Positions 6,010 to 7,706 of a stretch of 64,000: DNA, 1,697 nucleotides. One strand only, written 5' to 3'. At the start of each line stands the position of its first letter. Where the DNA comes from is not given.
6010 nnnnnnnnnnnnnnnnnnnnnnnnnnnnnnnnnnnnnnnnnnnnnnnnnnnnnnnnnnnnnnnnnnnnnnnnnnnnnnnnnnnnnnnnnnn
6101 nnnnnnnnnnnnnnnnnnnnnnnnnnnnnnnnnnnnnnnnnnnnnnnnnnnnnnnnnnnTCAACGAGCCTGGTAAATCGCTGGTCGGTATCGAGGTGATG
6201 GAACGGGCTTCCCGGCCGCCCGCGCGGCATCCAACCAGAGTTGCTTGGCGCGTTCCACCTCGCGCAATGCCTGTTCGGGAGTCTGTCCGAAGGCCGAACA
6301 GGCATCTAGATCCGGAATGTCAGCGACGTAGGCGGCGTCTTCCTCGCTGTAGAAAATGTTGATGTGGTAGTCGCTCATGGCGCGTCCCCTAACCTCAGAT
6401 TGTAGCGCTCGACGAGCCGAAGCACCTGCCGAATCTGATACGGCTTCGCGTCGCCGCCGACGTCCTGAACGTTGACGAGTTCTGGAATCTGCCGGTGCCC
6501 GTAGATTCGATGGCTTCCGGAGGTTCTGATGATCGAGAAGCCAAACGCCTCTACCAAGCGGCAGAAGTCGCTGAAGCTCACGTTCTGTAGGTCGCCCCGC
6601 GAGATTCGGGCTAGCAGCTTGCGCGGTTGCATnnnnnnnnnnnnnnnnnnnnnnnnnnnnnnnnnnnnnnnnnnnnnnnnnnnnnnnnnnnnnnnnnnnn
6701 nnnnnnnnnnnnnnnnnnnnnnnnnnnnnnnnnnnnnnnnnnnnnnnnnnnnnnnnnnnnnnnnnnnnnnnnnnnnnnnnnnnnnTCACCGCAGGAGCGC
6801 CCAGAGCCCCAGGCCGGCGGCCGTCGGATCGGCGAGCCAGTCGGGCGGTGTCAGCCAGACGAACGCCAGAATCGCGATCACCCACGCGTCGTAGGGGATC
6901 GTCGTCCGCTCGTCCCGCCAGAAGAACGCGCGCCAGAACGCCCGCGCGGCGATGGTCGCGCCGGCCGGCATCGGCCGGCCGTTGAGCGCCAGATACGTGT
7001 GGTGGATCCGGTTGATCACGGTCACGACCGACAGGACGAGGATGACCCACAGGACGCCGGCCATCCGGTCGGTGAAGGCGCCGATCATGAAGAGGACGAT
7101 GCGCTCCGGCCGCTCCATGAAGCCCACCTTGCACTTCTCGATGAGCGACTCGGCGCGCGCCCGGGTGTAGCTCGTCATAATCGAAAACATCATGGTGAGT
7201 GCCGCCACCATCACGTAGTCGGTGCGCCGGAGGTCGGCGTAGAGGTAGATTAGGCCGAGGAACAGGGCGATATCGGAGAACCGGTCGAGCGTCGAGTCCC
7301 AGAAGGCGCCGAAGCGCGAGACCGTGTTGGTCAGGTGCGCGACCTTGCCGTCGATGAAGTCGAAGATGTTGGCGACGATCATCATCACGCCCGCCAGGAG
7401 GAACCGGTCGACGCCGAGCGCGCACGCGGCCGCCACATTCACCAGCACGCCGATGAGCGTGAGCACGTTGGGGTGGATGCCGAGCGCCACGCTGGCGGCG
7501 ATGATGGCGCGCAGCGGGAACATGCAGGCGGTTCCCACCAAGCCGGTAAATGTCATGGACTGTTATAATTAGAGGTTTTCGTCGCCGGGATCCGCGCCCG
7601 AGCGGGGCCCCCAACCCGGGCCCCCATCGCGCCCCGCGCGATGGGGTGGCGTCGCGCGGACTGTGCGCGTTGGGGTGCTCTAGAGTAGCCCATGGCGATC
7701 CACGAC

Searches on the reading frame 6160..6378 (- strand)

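Call 3: search_protein_families(library=pfam, proteins=[window:6160-6378:-], max_evalue=1)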
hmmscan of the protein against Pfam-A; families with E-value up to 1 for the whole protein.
window:6160-6378:- (72 aa): 2 families
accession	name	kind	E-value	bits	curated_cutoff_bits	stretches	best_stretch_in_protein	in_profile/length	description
PF15919.11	HicB_lk_antitox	-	1.1e-06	29.2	27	1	4-63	1-59/123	HicB_like antitoxin of bacterial toxin-antitoxin system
PF21748.3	UPF0150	-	0.00013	22.3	27.3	1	12-60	16-64/64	UPF0150-like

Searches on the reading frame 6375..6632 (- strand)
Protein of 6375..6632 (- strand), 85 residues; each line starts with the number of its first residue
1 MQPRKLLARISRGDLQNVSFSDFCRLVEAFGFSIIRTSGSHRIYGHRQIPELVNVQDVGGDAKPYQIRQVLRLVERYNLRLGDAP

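Call 3: search_protein_families(library=pfam, proteins=[window:6375-6632:-], max_evalue=1)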
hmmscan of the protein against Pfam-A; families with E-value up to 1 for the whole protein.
window:6375-6632:- (85 aa): 1 family
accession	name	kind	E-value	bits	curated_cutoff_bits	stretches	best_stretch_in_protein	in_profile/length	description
PF07927.17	HicA_toxin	-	1.3e-09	38.4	27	1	21-72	2-54/58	HicA toxin of bacterial toxin-antitoxin,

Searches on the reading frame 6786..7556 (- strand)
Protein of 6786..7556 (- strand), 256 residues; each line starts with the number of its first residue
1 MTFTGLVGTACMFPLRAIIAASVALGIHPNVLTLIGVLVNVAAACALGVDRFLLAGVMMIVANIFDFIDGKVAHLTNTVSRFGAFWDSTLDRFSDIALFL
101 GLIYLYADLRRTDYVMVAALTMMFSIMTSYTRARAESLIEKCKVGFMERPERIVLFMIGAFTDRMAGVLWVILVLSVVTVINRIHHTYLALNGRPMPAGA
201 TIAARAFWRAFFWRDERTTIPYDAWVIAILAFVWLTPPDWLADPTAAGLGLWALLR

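Call 70: find_encoding_contigs(protein=window:6786-7556:-, flank=10000, max_places=6)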
Protein window:6786-7556:- (256 aa): no gene with exactly this product is on record in the collection.

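Call 96: find_related_loci(query=window:6786-7553:-, collection=metagenome_contigs, flank=8000)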
Query window:6786-7553:- (255 aa) in metagenome_contigs; peptide patterns used: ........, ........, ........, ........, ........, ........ (x = any residue, [..] = any of these).
600 stretches matched a pattern (row limit reached: there are more); 539 encode a relative of the query (tblastn E <= 1e-3); the best 80 are kept; 80 distinct loci.
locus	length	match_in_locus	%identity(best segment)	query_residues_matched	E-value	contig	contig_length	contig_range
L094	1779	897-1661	92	1-255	3e-168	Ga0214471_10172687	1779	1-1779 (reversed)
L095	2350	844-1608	89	1-255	1e-161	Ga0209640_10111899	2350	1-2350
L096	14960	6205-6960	90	1-252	7e-151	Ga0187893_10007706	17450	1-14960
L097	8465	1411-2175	85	1-255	4e-146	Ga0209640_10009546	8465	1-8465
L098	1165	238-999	87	1-254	3e-160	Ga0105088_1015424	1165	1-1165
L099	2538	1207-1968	86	1-254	3e-154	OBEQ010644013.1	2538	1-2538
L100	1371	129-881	88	1-251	6e-159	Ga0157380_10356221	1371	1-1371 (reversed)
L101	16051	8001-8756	84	1-252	2e-145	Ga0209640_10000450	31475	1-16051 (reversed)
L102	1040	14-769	86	1-252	3e-159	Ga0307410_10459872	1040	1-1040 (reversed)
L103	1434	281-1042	86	1-254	2e-157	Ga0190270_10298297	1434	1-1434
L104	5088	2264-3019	86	1-252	1e-145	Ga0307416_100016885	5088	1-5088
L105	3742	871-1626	86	1-252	2e-148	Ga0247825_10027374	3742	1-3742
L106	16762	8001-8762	86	1-254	8e-144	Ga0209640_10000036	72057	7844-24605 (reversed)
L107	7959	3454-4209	86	1-252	4e-143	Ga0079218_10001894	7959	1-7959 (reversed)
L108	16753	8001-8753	88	1-251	2e-142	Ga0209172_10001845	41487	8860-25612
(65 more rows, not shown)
